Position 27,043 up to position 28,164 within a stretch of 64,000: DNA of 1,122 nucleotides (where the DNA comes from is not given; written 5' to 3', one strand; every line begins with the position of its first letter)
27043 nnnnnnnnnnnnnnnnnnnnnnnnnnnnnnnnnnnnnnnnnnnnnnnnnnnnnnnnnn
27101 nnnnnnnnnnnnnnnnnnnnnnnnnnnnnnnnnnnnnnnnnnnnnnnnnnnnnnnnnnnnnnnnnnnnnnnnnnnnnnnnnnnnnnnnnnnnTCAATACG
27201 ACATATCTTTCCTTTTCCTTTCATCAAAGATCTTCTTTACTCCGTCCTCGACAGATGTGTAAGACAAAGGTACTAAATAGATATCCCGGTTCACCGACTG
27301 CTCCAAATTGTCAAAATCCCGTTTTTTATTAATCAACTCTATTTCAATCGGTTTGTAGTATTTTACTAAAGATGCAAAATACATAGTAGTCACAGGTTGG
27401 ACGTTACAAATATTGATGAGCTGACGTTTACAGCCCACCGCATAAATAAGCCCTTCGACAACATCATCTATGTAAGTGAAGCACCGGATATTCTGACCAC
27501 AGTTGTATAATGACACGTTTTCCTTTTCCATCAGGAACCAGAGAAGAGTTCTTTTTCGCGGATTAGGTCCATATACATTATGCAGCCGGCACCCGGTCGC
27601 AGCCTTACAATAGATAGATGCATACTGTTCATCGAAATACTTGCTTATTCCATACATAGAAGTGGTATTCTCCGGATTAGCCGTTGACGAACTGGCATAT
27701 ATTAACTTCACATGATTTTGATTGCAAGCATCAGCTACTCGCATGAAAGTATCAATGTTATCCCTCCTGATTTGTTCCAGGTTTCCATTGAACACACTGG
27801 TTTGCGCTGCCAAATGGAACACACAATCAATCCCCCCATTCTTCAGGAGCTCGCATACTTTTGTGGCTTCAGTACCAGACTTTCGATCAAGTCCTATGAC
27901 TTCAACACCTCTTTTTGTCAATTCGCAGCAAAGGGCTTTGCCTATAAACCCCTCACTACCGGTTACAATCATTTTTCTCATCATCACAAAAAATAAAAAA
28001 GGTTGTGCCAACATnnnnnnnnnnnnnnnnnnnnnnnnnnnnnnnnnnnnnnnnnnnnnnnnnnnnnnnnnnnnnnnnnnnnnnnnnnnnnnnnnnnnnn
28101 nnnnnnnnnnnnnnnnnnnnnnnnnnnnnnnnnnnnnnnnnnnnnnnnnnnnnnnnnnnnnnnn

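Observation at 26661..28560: Three-gene operon (TM-anchored protein, SDR epimerase/dehydratase, ComF-like phosphoribosyltransferase) inserted just upstream of terS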

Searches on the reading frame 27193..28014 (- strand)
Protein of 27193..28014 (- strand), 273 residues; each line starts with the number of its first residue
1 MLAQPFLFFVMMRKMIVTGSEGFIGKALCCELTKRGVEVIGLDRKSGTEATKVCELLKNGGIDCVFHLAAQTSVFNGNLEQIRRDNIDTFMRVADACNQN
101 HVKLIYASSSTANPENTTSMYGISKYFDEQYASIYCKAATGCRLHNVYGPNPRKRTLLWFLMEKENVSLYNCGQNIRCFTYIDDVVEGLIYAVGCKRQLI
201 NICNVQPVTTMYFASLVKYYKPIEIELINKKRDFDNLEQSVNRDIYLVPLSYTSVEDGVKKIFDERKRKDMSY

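Call 3: search_protein_families(library=pfam, proteins=[window:27193-28014:-], max_evalue=0.1)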
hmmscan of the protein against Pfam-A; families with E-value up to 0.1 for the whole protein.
window:27193-28014:- (273 aa): 7 families
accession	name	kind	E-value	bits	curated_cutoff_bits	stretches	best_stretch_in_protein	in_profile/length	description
PF01370.27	Epimerase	-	1.3e-27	97.2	20.9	1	15-194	1-226/240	NAD dependent epimerase/dehydratase family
PF04321.23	RmlD_sub_bind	-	5.7e-13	49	27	1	14-193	2-197/287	RmlD substrate binding domain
PF16363.11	GDP_Man_Dehyd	-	6.7e-11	42.6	27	2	48-197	62-241/332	GDP-mannose 4,6 dehydratase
PF02719.21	Polysacc_synt_2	-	4.9e-08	32.9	20.2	1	49-135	65-152/293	Polysaccharide biosynthesis protein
PF01073.25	3Beta_HSD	-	2.6e-07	30.4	22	1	61-117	66-124/280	3-beta hydroxysteroid dehydrogenase/isomerase family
PF07993.18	NAD_binding_4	-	7.8e-06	25.7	20.1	1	61-118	88-146/258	Male sterility protein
PF00106.31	adh_short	-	0.0066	16.4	26.6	1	15-59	3-46/195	short chain dehydrogenase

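Call 4: search_protein_families(library=phrogs, proteins=[window:27193-28014:-], max_evalue=0.01)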
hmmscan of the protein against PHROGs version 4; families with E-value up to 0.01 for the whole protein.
window:27193-28014:- (273 aa): 1 family
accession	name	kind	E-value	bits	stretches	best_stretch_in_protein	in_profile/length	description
phrog_540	-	DNA, RNA and nucleotide metabolism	3.5e-61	208.5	1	11-267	291-595/715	nucleotide-sugar epimerase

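Call 5: search_protein_families(library=padloc, proteins=[window:27193-28014:-], max_evalue=0.1)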
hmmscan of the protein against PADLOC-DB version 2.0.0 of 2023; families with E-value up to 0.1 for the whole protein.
window:27193-28014:- (273 aa): 0 families

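Call 6: search_protein_families(library=ncbifam, proteins=[window:27193-28014:-], max_evalue=0.1)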
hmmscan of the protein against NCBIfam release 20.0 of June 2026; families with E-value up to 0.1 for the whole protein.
window:27193-28014:- (273 aa): 76 families (the best 25 are shown)
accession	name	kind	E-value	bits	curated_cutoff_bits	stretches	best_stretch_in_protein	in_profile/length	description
TIGR02197.1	heptose_epim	equivalog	1.6e-16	60.4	274.6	1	15-194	1-231/316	ADP-glyceromanno-heptose 6-epimerase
NF047837.1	UDPAcbARedWbcJ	equivalog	2.2e-14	53.1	500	1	14-217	2-208/372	UDP-2-acetamido-2,6-beta-L-arabino-hexul-4-ose reductase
NF042422.1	oxyalk_red_OleD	equivalog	8.3e-11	41.8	580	1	14-122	2-123/329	2-alkyl-3-oxoalkanoate reductase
NF042423.1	oxyalk_red_Shew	equivalog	1.9e-10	40.3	580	1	12-111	8-120/331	2-alkyl-3-oxoalkanoate reductase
TIGR01214.1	rmlD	equivalog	1.1e-09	37.9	224.05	1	14-188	1-192/285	dTDP-4-dehydrorhamnose reductase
TIGR03466.1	HpnA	hypoth_equivalog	4.4e-09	35.7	367.65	1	14-111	2-115/327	hopanoid-associated sugar epimerase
TIGR04180.1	EDH_00030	hypoth_equivalog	8.1e-08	31.7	475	2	61-213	70-245/297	NAD-dependent 4,6-dehydratase LegB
NF047922.1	GDPFucSynFcl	equivalog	2.8e-07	30.3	500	2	13-115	3-111/308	GDP-L-fucose synthase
TIGR01179.1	galE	equivalog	8.4e-07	28.1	262.3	2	49-117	58-128/332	UDP-glucose 4-epimerase GalE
NF011728.1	PRK15181.1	equivalog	2e-06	27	760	1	59-221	90-276/348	Vi polysaccharide biosynthesis UDP-N-acetylglucosaminuronic acid C-4 epimerase TviC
NF008872.0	PRK11908.1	equivalog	4.5e-06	25.9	294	1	157-195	201-239/349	bifunctional UDP-4-keto-pentose/UDP-xylose synthase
TIGR01746.1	Thioester-redct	subfamily_domain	4.7e-06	26.1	213.35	1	61-119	88-146/371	thioester reductase domain-containing protein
TIGR01777.1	yfcH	hypoth_equivalog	2.2e-05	24.2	207.35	1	16-101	2-101/292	TIGR01777 family oxidoreductase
NF008360.0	PRK11150.1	equivalog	2.7e-05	23.5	452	1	60-193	67-225/310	ADP-glyceromanno-heptose 6-epimerase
NF005998.1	PRK08125.1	equivalog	6.5e-05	21.5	777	1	157-206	515-569/649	bifunctional UDP-4-amino-4-deoxy-L-arabinose formyltransferase/UDP-glucuronic acid oxidase ArnA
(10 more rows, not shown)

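Call 18: search_dna_similar(query=window:27193-27978:-, collection=phages, mode=protein, max_evalue=0.00001, max_rows=40, rows=spread)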
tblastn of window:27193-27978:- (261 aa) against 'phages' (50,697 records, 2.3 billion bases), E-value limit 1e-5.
Records with a match: 42; places in all: 42; records where one place covers at least 80% of the query: 4.
Best place of each record, by identity: <60% 42.
By first word of the organism name: Synechococcus 15; Streptomyces 5; Flavobacterium 4; Aphanizomenon 2; Vibrio 2; Prochlorococcus 2; Marine 2; Listeria 2; Planktothrix 1; Pelagibacter 1; and 6 more.
By host as written in the record: - 6; Flavobacterium sp. LMO8 4; Synechococcus sp. MW02 4; Parasynechococcus marenigrum WH 8102 3; Streptomyces lividans JI 1326 3; Synechococcus sp. WH8109 3; Vibrio cholerae O1 El Tor 2; Prochlorococcus sp. MIT9515 2; and 12 more.
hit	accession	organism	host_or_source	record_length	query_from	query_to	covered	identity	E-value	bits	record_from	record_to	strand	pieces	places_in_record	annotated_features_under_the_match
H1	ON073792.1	Aphanizomenon phage Yong-DA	Aphanizomenon flos-aquae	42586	2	250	95%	25.8%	1e-13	76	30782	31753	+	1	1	NAD dependent epimerase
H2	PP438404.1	Aphanizomenon phage Afl-JY11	Aphanizomenon flos-aquae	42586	2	250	95%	25.8%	1e-13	76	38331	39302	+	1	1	hypothetical protein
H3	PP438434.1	Planktothrix phage Pag-JY44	Planktothrix agardhii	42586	2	250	95%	25.8%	1e-13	76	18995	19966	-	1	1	hypothetical protein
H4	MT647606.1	Pelagibacter phage Mosig EXVC030M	Candidatus Pelagibacter ubique HTCC1062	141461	3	177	67%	33.9%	9e-10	64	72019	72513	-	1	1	putative epimerase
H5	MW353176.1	Flavobacterium phage vB_FspM_immuto_3-5A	Flavobacterium sp. LMO8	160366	2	178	68%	32.0%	5e-15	80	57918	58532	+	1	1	nucleoside-diphosphate-sugar epimerase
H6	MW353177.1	Flavobacterium phage vB_FspM_immuto_13-6C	Flavobacterium sp. LMO8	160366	2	178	68%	32.0%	5e-15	80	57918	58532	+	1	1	nucleoside-diphosphate-sugar epimerase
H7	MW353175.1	Flavobacterium phage vB_FspM_immuto_2-6A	Flavobacterium sp. LMO8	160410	2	178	68%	32.0%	5e-15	80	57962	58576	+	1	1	nucleoside-diphosphate-sugar epimerase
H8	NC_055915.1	Flavobacterium phage vB_FspM_immuto_2-6A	Flavobacterium sp. LMO8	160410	2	178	68%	32.0%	5e-15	80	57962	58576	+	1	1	nucleotide-sugar epimerase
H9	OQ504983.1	Synechococcus phage S-8S55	Parasynechococcus marenigrum WH 8102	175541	1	179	69%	30.1%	8e-12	71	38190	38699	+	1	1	NAD dependent epimerase | hypothetical protein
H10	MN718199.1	Vibrio phage vB_VchM_Kuja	Vibrio cholerae O1 El Tor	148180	3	178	67%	30.2%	8e-8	59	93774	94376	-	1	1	wcaG: NAD dependent epimerase/dehydratase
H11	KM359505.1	Prochlorococcus phage P-TIM68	Prochlorococcus sp. MIT9515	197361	2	190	72%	27.9%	2e-10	66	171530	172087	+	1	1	putative NAD dependent epimerase | putative phosphoheptose isomerase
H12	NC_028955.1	Prochlorococcus phage P-TIM68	Prochlorococcus sp. MIT9515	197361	2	190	72%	27.9%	2e-10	66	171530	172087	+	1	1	nucleotide-sugar epimerase | phosphoheptose isomerase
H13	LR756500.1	uncultured phage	metagenomic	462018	1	205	79%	25.3%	3e-6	54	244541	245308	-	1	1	record has no annotation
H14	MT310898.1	Streptomyces phage Kela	Streptomyces scabiei RL-34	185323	2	181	69%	28.7%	3e-7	57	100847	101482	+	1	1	154: UDP-glucose dehydrogenase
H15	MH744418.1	Streptomyces phage JustBecause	Streptomyces lividans JI 1326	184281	2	181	69%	28.7%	3e-7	57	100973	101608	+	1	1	156: UDP-glucose dehydrogenase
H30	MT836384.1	Bacteriophage sp.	human fecal samples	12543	1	227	87%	21.9%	7e-6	53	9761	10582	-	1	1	record has no annotation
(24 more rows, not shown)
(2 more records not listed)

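Call 22: search_solved_structures(query=window:27193-27978:-, max_evalue=0.00001)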
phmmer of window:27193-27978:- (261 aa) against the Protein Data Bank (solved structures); distinct sequences matched with E-value up to 0.00001: 13.
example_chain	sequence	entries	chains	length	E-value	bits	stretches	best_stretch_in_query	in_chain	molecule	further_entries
5u4q_A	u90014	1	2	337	1.3e-13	54.6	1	43-180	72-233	dTDP-glucose 4,6-dehydratase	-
6zl6_A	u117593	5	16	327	6.7e-11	45.7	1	49-192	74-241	Epimerase domain-containing protein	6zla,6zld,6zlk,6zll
6zlj_A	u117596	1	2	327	2.2e-10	44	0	49-189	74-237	Epimerase domain-containing protein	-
6kv9_A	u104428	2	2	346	5.7e-09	39.4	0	41-186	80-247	MoeE5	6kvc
3sxp_A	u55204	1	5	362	6e-09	39.3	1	49-206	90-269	ADP-L-glycero-D-mannoheptose-6-epimerase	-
3ruc_A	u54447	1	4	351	6.7e-08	35.9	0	41-194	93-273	WbgU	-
3ru9_A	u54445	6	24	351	6.7e-08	35.9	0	41-194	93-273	WbgU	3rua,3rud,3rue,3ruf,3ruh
3ru7_A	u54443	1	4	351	6.7e-08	35.9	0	41-194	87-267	WbgU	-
3lu1_A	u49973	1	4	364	7.8e-08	35.7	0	41-193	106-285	WbgU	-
4zrm_A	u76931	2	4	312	1.1e-07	35.2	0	90-206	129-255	UDP-glucose 4-epimerase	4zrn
3aw9_A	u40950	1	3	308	7.7e-07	32.4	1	2-181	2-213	NAD-dependent epimerase/dehydratase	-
4m55_A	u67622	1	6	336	5.9e-06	29.5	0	108-221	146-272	UDP-glucuronic acid decarboxylase 1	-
3icp_A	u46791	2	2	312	6.6e-06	29.3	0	2-180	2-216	NAD-dependent epimerase/dehydratase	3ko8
